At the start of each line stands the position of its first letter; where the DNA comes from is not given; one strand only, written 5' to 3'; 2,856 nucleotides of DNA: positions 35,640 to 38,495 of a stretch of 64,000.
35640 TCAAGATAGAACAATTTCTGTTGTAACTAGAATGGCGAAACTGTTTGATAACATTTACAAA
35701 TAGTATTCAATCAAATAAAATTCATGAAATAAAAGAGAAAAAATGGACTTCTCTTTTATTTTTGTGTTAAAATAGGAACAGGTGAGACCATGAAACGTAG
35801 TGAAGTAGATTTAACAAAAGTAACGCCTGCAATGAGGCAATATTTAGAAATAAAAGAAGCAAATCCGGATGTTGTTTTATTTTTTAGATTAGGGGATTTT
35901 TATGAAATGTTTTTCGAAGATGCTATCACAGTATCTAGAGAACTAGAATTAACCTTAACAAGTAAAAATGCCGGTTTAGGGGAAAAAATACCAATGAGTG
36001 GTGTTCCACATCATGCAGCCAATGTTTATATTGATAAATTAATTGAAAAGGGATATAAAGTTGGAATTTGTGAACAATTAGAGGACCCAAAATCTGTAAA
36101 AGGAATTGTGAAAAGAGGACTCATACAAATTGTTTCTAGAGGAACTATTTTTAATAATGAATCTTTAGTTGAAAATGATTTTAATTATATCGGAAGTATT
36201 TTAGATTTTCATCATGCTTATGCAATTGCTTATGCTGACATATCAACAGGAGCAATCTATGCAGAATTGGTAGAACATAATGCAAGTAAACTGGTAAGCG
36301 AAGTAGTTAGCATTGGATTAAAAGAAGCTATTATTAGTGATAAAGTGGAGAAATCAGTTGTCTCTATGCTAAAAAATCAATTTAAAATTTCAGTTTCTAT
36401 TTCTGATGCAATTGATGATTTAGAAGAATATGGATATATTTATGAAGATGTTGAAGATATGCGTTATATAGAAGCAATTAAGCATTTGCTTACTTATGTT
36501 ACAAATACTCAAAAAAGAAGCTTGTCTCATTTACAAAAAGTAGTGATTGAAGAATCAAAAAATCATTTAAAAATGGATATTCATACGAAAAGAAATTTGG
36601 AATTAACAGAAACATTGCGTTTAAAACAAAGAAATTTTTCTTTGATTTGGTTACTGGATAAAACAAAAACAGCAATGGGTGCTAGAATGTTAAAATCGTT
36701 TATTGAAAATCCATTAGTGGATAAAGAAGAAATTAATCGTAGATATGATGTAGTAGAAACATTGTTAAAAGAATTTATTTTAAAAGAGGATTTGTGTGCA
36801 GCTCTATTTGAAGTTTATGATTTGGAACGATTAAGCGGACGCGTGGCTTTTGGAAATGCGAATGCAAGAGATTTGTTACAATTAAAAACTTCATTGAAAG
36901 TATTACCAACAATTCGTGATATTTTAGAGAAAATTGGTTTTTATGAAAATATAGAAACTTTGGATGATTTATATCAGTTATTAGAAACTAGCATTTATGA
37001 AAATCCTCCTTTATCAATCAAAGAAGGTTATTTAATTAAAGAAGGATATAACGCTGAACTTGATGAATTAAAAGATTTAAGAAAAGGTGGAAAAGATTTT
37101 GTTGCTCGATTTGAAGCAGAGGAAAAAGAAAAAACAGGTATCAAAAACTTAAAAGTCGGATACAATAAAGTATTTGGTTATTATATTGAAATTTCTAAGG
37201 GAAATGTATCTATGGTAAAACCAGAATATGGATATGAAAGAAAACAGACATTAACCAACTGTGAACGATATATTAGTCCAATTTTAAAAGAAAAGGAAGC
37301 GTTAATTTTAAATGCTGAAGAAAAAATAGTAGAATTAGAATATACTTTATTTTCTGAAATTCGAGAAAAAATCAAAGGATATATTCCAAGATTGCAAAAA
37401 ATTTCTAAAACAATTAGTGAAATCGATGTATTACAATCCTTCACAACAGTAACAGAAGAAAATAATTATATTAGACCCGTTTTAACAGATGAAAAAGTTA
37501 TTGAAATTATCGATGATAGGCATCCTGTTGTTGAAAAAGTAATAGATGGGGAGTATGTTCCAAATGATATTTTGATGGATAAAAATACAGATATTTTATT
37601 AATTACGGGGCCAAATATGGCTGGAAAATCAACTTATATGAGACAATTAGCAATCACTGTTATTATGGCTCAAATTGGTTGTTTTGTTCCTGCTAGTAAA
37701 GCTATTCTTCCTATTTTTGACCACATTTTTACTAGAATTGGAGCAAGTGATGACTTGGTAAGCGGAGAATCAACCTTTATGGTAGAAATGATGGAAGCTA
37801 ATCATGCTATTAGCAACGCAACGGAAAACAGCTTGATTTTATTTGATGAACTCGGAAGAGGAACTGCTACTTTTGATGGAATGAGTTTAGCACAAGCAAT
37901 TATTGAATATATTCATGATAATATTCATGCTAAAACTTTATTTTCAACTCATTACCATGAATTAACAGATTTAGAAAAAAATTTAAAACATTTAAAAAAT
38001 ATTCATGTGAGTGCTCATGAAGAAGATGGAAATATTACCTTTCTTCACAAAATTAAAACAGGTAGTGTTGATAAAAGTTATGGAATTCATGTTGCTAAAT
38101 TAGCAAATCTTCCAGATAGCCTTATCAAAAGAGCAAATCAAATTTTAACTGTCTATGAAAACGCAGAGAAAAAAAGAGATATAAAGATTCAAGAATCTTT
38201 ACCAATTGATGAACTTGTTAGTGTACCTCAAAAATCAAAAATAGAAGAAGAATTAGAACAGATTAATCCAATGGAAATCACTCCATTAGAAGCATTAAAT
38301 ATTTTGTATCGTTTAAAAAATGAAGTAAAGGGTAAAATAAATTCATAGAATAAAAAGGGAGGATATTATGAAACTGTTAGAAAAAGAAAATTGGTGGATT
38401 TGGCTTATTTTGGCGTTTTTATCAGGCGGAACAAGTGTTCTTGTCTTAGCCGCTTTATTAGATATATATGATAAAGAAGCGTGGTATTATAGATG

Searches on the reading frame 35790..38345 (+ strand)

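Call 78: search_protein_families(library=pfam, proteins=[window:35790-38345:+], max_evalue=0.01)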
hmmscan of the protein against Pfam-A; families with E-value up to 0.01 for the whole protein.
window:35790-38345:+ (852 aa): 5 families
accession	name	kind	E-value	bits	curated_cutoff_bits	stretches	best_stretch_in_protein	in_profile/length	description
PF00488.27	MutS_V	-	9.1e-84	280.6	30.2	1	604-787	2-185/188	MutS domain V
PF05192.23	MutS_III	-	6.1e-52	177.2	34.1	1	265-551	1-193/194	MutS domain III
PF01624.25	MutS_I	-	6.4e-44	149.2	20.6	1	12-123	1-112/113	MutS domain I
PF05190.23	MutS_IV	-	2.3e-27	95.5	22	1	419-512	1-92/92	MutS family domain IV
PF05188.22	MutS_II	-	2e-09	38.4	25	1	132-249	1-133/133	MutS domain II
